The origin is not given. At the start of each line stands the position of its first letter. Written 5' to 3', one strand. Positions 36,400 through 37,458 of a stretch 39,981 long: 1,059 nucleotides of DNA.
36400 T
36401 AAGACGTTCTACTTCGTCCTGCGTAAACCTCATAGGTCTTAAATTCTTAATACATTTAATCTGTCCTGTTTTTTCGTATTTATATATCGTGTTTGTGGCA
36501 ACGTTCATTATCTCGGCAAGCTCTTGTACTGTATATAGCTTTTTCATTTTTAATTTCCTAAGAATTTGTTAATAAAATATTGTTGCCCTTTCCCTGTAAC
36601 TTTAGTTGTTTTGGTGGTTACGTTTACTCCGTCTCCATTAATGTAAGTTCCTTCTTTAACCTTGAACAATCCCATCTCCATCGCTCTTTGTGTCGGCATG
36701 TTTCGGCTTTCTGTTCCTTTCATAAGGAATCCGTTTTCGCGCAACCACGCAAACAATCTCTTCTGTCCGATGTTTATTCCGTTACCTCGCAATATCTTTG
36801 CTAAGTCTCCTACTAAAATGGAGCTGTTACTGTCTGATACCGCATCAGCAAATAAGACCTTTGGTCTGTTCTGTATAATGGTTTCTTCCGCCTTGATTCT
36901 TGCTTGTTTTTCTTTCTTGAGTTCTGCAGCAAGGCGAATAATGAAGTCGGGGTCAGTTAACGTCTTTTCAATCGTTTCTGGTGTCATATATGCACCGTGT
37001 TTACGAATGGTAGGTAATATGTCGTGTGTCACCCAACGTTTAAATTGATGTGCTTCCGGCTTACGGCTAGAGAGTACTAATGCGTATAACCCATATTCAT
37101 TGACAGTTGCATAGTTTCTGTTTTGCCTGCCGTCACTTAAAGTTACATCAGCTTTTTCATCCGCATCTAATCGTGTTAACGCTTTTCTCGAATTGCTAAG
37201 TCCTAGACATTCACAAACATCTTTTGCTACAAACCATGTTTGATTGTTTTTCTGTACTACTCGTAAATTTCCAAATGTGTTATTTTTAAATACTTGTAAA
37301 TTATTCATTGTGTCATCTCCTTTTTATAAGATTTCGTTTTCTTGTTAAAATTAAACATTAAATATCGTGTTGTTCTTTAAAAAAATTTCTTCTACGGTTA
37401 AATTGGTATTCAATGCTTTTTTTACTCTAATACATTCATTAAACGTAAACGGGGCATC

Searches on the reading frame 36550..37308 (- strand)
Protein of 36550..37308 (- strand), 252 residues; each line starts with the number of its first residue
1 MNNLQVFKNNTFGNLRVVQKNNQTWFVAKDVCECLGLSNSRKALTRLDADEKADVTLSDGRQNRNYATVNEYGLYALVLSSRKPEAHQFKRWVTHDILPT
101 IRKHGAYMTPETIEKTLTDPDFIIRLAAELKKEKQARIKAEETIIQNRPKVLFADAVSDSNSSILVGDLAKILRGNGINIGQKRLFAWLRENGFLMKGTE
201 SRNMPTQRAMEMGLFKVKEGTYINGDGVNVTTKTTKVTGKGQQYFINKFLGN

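Call 97: search_protein_families(library=phrogs, proteins=[window:36550-37308:-], max_evalue=0.0001)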
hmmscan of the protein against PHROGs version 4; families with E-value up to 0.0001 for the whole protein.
window:36550-37308:- (252 aa): 15 families
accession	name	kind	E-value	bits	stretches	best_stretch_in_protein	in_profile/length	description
phrog_130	-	transcription regulation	5.9e-99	333.2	1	1-251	157-410/480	anti-repressor Ant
phrog_2899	-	transcription regulation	2.5e-50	172.5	1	1-160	4-172/263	anti-repressor Ant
phrog_63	-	transcription regulation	3.7e-44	152.8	1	119-252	229-359/431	anti-repressor Ant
phrog_9438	-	transcription regulation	7.7e-42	143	1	141-251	2-113/121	anti-repressor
phrog_463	-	transcription regulation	5.1e-40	138.6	1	1-147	2-150/250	anti-repressor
phrog_2593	-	transcription regulation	8.8e-35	121.7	1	11-137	26-163/255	anti-repressor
phrog_7940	-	unknown function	4.2e-32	112.7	1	1-109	1-109/252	-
phrog_245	-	transcription regulation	1.9e-30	107.5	1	4-116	41-145/319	anti-repressor Ant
phrog_2011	-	transcription regulation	8.9e-27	95.5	1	4-132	1-135/275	anti-repressor Ant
phrog_9976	-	transcription regulation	2.3e-24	87.3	1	14-105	10-102/188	anti-repressor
phrog_15968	-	transcription regulation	1.3e-22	80.8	1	185-252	1-69/73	anti-repressor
phrog_25722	-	unknown function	2.7e-22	80.2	1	1-114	1-115/150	-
phrog_5060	-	transcription regulation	3.9e-22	80.4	1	6-134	11-144/224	anti-repressor Ant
phrog_2977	-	transcription regulation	1.3e-21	77.9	1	1-84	61-148/150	anti-repressor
phrog_373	-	transcription regulation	7.6e-09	36.3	1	1-142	76-225/373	anti-repressor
